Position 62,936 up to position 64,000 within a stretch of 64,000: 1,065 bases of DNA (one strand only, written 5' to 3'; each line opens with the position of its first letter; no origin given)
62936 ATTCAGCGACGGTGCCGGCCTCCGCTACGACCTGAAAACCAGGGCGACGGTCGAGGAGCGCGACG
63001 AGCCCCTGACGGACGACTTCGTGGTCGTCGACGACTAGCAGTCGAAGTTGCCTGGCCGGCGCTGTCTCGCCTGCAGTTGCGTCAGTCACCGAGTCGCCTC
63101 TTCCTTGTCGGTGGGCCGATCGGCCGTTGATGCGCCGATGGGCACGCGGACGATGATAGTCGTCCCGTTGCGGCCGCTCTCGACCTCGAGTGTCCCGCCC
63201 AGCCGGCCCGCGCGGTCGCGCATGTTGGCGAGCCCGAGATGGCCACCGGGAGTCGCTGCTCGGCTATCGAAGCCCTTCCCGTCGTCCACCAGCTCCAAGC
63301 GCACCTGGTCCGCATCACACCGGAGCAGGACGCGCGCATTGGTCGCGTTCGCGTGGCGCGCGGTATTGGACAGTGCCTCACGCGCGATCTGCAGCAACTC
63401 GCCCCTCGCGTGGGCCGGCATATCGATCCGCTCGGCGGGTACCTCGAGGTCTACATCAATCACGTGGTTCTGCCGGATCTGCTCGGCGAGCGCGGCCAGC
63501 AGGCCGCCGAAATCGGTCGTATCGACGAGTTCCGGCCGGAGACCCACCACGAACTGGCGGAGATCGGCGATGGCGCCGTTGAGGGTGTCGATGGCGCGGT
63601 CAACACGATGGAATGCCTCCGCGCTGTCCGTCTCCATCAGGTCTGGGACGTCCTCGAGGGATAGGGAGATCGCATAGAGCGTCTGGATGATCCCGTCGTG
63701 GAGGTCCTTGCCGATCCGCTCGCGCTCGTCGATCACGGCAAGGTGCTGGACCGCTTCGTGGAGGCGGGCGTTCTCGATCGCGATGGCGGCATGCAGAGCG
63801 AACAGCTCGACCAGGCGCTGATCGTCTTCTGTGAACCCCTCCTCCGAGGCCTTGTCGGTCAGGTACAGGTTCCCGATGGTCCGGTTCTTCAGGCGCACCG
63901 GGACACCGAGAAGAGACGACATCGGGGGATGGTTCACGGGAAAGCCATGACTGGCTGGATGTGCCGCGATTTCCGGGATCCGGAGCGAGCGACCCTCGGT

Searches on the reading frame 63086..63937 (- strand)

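Call 39: search_protein_families(library=pfam, proteins=[window:63086-63937:-], max_evalue=0.01)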
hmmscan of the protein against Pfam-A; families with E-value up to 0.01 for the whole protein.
window:63086-63937:- (283 aa): 8 families
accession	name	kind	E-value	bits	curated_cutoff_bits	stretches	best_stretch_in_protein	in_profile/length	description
PF07730.19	HisKA_3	-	5.2e-14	53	24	1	71-136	1-66/68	Histidine kinase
PF02518.31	HATPase_c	-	2.8e-11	44.3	26.4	1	180-267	5-109/111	Histidine kinase-, DNA gyrase B-, and HSP90-like ATPase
PF13185.12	GAF_2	-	1.5e-08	35.4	28.6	1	3-55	85-136/136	GAF domain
PF01590.32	GAF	-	4.7e-08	34.1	22.4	1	3-54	84-133/133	GAF domain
PF13581.12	HATPase_c_2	-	9.6e-08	32.5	27.4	1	149-239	3-105/127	Histidine kinase-like ATPase domain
PF13492.12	GAF_3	-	4.3e-07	30.8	27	1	5-56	79-129/129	GAF domain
PF19787.4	DUF6271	-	0.001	18.5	25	1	12-140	287-403/434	Family of unknown function (DUF6271)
PF11849.14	DUF3369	-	0.0025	18.6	27.2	1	31-62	136-167/168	Domain of unknown function (DUF3369)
